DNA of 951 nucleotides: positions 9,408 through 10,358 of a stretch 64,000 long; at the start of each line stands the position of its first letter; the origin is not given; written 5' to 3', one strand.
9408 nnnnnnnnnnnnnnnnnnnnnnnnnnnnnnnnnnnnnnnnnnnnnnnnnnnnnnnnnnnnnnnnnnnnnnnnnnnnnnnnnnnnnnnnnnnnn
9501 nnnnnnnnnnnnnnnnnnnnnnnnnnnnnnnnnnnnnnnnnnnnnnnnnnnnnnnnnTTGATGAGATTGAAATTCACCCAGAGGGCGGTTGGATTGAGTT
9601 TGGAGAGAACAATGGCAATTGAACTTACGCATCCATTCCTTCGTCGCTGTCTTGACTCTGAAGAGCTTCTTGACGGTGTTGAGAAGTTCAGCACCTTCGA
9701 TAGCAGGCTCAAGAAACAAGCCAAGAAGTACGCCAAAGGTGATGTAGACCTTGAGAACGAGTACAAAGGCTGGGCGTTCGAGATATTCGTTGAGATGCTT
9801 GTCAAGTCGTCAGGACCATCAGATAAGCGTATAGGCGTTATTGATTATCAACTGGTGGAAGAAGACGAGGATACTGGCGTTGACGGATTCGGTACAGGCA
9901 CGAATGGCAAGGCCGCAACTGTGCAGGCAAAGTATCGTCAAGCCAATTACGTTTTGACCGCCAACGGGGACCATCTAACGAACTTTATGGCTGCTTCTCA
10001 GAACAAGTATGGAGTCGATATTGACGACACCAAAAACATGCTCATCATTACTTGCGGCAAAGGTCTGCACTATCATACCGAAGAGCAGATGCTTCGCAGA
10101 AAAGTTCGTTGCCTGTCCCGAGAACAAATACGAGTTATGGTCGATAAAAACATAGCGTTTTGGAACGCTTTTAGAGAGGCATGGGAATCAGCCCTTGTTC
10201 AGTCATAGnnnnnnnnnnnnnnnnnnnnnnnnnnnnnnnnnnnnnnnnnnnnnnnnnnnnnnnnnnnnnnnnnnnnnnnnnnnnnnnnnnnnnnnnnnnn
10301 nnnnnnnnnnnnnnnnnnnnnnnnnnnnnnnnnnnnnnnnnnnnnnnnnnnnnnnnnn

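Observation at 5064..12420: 7.4-kb IS607-family-like element bounded by subterminal inverted repeats and carrying a restriction-modification-like cargo between tnpA and tnpB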

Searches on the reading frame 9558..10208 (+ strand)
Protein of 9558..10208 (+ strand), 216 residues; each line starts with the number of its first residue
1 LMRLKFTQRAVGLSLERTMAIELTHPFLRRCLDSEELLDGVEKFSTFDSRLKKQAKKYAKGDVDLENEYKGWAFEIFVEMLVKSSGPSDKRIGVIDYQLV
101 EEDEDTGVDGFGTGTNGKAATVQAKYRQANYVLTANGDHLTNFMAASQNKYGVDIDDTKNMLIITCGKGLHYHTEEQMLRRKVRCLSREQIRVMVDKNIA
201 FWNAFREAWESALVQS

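Call 5: search_protein_families(library=pfam, proteins=[window:9558-10208:+], max_evalue=0.01)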
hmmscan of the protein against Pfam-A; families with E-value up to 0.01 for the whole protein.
window:9558-10208:+ (216 aa): 0 families

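Call 18: search_protein_families(library=padloc, proteins=[window:9558-10208:+], max_evalue=0.01)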
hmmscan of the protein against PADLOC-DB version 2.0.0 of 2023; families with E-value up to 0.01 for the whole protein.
window:9558-10208:+ (216 aa): 1 family
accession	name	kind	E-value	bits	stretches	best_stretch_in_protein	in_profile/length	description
PDLC02357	AbiU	-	0.0061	13.8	1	70-125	21-74/537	AbiU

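Call 19: search_protein_families(library=phrogs, proteins=[window:9558-10208:+], max_evalue=0.001)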
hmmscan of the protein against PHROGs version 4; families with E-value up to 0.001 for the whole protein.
window:9558-10208:+ (216 aa): 1 family
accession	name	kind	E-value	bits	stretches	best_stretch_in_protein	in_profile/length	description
phrog_7683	-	unknown function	1.7e-31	110.5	1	22-209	2-190/200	-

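Call 43: search_solved_structures(query=A1, max_evalue=1, show_alignments=2)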
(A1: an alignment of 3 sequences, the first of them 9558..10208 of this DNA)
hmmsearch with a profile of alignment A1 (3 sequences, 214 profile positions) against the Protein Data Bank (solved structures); distinct sequences matched with E-value up to 1: 3.
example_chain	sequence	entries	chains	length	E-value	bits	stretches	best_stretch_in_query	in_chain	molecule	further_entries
7xky_A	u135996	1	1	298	0.46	13.2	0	148-205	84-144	Fumarate hydratase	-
4zmi_A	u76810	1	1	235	0.87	12.3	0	62-90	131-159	Telomere length regulator taz1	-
3h51_A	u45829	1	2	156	0.93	12.2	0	82-125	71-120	Putative calcium/calmodulin dependent protein kinase II association domain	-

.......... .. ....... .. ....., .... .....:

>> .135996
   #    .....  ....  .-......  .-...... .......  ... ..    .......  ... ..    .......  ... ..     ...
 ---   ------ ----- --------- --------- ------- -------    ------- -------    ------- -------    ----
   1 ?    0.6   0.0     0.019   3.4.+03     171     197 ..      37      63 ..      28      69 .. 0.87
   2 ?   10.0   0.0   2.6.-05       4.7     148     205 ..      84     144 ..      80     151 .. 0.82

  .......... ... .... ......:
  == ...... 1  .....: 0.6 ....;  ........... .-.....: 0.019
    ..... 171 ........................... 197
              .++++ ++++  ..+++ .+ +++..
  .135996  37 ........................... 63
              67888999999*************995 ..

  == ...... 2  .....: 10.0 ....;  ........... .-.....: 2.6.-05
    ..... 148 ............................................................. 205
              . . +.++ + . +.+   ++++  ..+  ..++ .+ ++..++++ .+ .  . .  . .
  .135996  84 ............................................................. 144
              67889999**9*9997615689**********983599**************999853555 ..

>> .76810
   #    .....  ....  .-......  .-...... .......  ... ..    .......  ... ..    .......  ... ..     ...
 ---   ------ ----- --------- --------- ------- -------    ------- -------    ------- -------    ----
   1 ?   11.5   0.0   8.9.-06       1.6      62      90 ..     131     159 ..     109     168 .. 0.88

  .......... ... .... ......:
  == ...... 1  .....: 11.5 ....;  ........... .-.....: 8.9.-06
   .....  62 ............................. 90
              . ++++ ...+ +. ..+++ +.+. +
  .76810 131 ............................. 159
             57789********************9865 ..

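Call 57: find_homologous_proteins(query=window:9558-10208:+, max_evalue=0.001)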
Query window:9558-10208:+ (216 aa): 47 proteins with E <= 0.001 among 168 candidates.
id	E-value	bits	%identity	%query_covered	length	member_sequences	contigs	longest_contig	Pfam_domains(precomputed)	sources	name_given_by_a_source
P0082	1.5e-128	444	100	92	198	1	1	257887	-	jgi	-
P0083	1.4e-96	340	77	90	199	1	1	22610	-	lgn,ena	-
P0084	1.9e-81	291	68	90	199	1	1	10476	-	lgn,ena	-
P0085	7.4e-80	285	66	91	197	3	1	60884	-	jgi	-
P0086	2.4e-74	267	62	91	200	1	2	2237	-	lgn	-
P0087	2.4e-74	267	63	90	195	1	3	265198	-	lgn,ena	-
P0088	2.3e-73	264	58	91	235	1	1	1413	-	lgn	-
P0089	2.0e-68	248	60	89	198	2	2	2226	-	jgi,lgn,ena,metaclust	metaclust:\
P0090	1.2e-67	246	58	89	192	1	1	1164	-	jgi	-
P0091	4.7e-66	240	60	90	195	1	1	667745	-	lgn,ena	-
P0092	8.0e-66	240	59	89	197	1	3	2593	-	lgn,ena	-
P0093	1.9e-65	238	58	91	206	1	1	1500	-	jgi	jgi:hypothetical protein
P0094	2.4e-65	238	56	90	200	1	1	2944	-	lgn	-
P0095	5.6e-64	234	60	88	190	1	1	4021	-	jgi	jgi:hypothetical protein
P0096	8.0e-64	233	55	91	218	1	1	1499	-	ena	-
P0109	5.9e-47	178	50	90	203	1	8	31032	-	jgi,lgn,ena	-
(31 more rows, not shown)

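Call 58: find_encoding_contigs(protein=P0083, flank=10000, max_places=3)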
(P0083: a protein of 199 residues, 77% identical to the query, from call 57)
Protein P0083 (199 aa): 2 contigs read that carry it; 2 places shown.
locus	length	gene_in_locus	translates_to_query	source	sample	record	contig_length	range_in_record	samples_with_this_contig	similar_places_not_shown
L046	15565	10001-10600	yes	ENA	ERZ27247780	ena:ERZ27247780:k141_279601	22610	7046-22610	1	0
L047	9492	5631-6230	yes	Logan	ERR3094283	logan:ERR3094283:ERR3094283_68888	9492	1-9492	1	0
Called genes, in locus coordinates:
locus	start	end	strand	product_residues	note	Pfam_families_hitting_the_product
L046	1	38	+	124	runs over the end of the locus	-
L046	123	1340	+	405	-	PF01139:RtcB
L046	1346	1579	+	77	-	-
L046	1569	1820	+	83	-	-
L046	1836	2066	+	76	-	-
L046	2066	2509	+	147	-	-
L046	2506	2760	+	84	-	-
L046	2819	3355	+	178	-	-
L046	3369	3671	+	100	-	-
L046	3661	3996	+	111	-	-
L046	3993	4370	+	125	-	-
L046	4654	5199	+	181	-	PF22400:DUF6980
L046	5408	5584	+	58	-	-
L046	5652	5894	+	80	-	-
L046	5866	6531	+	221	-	PF00376:MerR, PF12728:HTH_17, PF13411:MerR_1, PF00239:Resolvase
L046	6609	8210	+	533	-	PF04851:ResIII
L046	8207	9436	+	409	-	PF07669:Eco57I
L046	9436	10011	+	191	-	PF02384:N6_Mtase (weak)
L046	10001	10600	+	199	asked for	-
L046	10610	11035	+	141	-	-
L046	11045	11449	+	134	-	-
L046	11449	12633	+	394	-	PF12323:HTH_OrfB_IS605, PF01385:OrfB_IS605, PF07282:Cas12f1-like_TNB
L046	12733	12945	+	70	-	-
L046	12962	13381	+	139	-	-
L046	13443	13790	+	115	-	-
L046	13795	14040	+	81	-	-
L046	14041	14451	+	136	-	PF01844:HNH, PF14279:HNH_5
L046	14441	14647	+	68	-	-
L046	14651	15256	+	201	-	PF00293:NUDIX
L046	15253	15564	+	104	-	?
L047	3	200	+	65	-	?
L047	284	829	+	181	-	PF22400:DUF6980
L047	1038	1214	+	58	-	-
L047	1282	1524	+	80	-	-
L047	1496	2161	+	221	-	PF00376:MerR, PF12728:HTH_17, PF13411:MerR_1, PF00239:Resolvase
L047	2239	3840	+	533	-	PF04851:ResIII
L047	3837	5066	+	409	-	PF07669:Eco57I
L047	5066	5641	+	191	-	PF02384:N6_Mtase (weak)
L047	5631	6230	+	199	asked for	-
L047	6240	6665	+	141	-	-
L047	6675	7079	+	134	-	-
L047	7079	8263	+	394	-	PF12323:HTH_OrfB_IS605, PF01385:OrfB_IS605, PF07282:Cas12f1-like_TNB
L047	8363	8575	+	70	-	-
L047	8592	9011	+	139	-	-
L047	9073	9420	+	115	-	-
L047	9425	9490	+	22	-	?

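Call 59: find_encoding_contigs(protein=P0087, flank=10000, max_places=3)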
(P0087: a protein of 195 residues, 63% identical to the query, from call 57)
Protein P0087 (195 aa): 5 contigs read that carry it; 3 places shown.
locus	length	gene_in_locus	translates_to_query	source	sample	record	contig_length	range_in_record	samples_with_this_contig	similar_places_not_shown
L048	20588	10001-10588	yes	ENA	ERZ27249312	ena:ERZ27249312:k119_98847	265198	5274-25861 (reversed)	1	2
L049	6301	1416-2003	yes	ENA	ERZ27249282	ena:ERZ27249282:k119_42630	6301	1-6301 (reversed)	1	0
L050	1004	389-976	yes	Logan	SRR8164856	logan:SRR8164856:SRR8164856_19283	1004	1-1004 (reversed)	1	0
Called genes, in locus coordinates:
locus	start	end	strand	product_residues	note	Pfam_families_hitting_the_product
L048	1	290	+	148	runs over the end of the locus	-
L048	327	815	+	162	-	PF18823:InPase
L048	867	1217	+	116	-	-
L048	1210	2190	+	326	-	PF10106:DUF2345 (faint)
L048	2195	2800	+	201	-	PF00149:Metallophos (weak)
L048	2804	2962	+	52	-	-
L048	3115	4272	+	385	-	-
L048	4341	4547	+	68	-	-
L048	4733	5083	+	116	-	PF01981:PTH2 (weak)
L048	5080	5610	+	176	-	-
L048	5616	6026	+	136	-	-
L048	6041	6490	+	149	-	-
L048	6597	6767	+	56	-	PF04851:ResIII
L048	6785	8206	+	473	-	PF00271:Helicase_C (faint)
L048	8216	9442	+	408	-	PF07669:Eco57I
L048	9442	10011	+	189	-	PF02384:N6_Mtase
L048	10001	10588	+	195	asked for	-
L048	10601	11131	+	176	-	-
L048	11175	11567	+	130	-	-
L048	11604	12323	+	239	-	-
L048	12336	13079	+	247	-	-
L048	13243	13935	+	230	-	-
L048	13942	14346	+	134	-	-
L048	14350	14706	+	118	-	PF14216:DUF4326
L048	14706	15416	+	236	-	PF00697:PRAI (weak)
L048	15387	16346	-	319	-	PF13688:Reprolysin_5 (faint), PF13582:Reprolysin_3 (weak), PF05572:Peptidase_M43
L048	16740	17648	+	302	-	-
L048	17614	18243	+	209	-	-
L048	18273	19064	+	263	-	-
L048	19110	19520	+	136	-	-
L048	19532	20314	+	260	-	-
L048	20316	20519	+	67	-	-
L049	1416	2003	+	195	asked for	-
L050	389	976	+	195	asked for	-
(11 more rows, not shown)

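Call 60: find_encoding_contigs(protein=P0085, flank=10000, max_places=3)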
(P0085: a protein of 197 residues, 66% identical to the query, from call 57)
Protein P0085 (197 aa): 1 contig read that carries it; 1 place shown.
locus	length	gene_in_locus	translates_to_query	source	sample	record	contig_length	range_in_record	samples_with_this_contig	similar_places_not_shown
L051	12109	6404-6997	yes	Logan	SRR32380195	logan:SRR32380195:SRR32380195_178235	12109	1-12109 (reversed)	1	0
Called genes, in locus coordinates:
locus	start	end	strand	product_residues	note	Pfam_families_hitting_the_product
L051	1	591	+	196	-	?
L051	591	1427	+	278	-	-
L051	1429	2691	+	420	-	PF00596:Aldolase_II (faint)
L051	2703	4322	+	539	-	PF04851:ResIII (weak)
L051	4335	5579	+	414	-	PF07669:Eco57I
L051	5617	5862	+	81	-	-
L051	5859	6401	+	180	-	PF02384:N6_Mtase (faint)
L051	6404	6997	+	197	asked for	-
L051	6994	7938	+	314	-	-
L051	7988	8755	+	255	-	PF07460:NUMOD3 (faint)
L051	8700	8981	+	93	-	-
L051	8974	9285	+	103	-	-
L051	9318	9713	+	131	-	PF18066:Phage_ABA_S (faint)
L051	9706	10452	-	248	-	PF05704:Caps_synth (weak), PF12919:TcdA_TcdB (faint), PF04488:Gly_transf_sug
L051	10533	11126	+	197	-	PF00149:Metallophos (weak), PF12850:Metallophos_2 (weak)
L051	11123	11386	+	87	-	PF09834:DUF2061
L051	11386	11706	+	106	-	PF14216:DUF4326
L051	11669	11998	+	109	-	-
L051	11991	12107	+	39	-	?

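Call 61: find_encoding_contigs(protein=P0109, flank=10000, max_places=4)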
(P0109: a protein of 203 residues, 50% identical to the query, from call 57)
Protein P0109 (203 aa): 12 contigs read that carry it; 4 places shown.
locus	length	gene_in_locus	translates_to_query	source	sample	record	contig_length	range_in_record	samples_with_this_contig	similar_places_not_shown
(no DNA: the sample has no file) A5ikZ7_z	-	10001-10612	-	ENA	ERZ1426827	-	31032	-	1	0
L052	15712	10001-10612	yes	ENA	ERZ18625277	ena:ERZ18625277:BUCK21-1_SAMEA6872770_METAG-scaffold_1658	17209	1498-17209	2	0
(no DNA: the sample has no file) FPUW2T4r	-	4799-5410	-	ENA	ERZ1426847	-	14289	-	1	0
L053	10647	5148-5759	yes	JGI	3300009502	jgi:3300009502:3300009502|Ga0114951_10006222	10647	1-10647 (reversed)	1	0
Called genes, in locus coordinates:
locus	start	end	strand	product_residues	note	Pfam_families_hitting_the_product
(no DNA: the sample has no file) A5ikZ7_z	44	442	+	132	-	PF00383:dCMP_cyt_deam_1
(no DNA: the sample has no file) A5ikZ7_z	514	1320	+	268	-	PF07460:NUMOD3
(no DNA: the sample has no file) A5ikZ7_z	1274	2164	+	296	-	PF10127:RlaP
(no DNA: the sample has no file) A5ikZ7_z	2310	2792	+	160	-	-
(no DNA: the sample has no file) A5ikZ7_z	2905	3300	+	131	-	-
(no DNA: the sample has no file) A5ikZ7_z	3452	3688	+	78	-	-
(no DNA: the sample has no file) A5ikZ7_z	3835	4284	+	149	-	-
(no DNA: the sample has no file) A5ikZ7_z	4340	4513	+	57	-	-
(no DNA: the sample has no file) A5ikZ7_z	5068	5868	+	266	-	-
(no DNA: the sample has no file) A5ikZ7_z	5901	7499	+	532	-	PF00270:DEAD (weak), PF04851:ResIII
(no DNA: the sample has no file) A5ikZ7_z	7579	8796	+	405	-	PF07669:Eco57I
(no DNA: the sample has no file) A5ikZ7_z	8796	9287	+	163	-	-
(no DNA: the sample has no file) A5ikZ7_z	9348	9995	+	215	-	PF02384:N6_Mtase (weak)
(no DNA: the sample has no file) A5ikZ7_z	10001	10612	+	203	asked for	-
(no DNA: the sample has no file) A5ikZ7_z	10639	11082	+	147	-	PF03013:Pyr_excise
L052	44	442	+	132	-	PF00383:dCMP_cyt_deam_1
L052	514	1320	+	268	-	PF07460:NUMOD3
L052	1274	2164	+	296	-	PF10127:RlaP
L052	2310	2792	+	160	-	-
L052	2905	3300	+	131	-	-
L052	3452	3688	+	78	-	-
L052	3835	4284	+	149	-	-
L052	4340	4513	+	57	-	-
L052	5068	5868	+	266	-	-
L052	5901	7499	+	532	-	PF00270:DEAD (weak), PF04851:ResIII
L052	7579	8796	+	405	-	PF07669:Eco57I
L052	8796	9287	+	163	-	-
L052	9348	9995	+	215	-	PF02384:N6_Mtase (weak)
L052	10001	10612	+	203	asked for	-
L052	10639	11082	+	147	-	PF03013:Pyr_excise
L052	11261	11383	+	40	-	-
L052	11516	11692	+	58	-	-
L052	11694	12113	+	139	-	-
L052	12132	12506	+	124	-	-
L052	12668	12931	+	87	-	-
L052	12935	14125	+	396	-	PF09511:RNA_lig_T4_1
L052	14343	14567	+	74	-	-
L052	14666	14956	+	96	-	-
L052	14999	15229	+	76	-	-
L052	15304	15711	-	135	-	?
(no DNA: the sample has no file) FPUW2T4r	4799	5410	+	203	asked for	-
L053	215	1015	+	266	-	-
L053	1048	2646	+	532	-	PF00270:DEAD (weak), PF04851:ResIII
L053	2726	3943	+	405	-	PF07669:Eco57I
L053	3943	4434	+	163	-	-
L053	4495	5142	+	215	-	PF02384:N6_Mtase (weak)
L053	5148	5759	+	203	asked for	-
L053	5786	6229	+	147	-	PF03013:Pyr_excise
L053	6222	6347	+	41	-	-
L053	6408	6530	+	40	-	-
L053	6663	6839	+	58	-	-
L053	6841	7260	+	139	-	-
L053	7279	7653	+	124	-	-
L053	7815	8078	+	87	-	-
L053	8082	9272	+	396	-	PF09511:RNA_lig_T4_1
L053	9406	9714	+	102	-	-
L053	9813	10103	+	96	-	-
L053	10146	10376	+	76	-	-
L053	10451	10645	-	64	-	?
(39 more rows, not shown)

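Call 80: predict_structure(alignment_id=A5)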
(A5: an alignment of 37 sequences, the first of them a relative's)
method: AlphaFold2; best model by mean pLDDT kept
length: 198 residues; sequences in the alignment: 37
mean_pLDDT: 96.3   pTM: 0.92
mean pLDDT of the five models: 96.3, 95.7, 95.5, 95.3, 94.7
residues with pLDDT >= 90: 187; 70-90: 10; 50-70: 1; < 50: 0
segments of 3 or more residues with pLDDT < 50: none
pLDDT, mean of each block of 10 residues (from residue 1): 93 97 98 98 97 98 94 96 89 97 98 96 96 97 98 97 97 98 98 93
secondary structure, 60 per line:
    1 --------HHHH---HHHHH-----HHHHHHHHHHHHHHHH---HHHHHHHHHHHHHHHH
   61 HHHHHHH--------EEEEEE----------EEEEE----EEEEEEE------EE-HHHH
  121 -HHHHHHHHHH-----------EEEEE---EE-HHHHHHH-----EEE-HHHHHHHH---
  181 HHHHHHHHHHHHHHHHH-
elements in order: H9-12 H16-20 H26-41 H45-67 E76-81 E92-96 E101-107 H117-120 H122-131 E143-147 H154-160 E166-168 H170-177 H181-197

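Call 82: fold_search(model_id=the predicted structure, library=pdb)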
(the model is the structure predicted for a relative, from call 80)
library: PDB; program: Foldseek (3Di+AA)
matches with E <= 10: 490; with E <= 0.001: 1
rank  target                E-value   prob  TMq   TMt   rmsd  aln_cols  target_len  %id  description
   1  1wtd_A                7.1e-04  0.95  0.34  0.28  11.8       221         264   13  Crystal structure of type II restrcition endonuclease, EcoO109I DNA-free form (released 2004-12-14)
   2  1wtd_B                2.2e-03  0.96  0.37  0.30  11.6       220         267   12  Crystal structure of type II restrcition endonuclease, EcoO109I DNA-free form (released 2004-12-14)
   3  2gb7_B                3.4e-03  0.96  0.38  0.27  15.4       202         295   15  Metal-depleted Ecl18kI in complex with uncleaved, modified DNA (released 2006-06-20)
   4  2vld_A                8.0e-03  0.98  0.32  0.29   5.2       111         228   12  crystal structure of a repair endonuclease from Pyrococcus abyssi (released 2009-05-19)
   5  2vld_B                9.6e-03  0.98  0.33  0.30   5.1       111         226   12  crystal structure of a repair endonuclease from Pyrococcus abyssi (released 2009-05-19)
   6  6xl1_A                1.0e-02  0.90  0.38  0.23   9.7       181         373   12  crystal structure of cA4-activated Card1(D294N) (released 2020-12-30)
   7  2gb7_C                1.2e-02  0.87  0.38  0.27  15.4       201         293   15  Metal-depleted Ecl18kI in complex with uncleaved, modified DNA (released 2006-06-20)
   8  6wxw_A                1.2e-02  0.91  0.41  0.24   9.9       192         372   12  crystal structure of apo Card1 (released 2020-12-30)
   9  1wte_MODEL_1_A        1.2e-02  0.80  0.38  0.30  12.5       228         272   12  Crystal structure of type II restrcition endonuclease, EcoO109I complexed with cognate DNA (released 2004-12-14)
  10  2fqz_C                2.3e-02  0.80  0.39  0.28  15.3       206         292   13  Metal-depleted Ecl18kI in complex with uncleaved DNA (released 2006-06-20)
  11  5gkj_B                3.9e-02  0.90  0.34  0.30   4.7       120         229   10  Structure of EndoMS in apo form (released 2016-11-02)
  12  5gke_A                4.1e-02  0.90  0.33  0.29   4.7       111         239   14  Structure of EndoMS-dsDNA1 complex (released 2016-11-02)
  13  9iab_A                7.6e-02  0.20  0.25  0.21  18.4       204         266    8  Structure of the Argonaute-associated Cas4 family protein 1 (ACE1) from Chroococcidiopsis thermalis (CtACE1) (released 2025-04-23)
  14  6ut7_G                8.6e-02  0.41  0.35  0.19  12.5       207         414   12  Fitted model for the tetradecameric assembly of Thermococcus gammatolerans McrB AAA+ hexamers with bound McrC (released 2020-10-21)
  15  6s48_B                9.7e-02  0.15  0.24  0.22  12.7       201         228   11  AvaII RESTRICTION ENDONUCLEASE IN COMPLEX WITH PARTIALLY CLEAVED dsDNA (released 2020-05-20)
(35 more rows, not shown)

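Call 86: search_protein_families(library=ncbifam, proteins=[window:9621-10208:+], max_evalue=0.001)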
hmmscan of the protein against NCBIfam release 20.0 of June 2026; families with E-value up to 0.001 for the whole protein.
window:9621-10208:+ (195 aa): 0 families
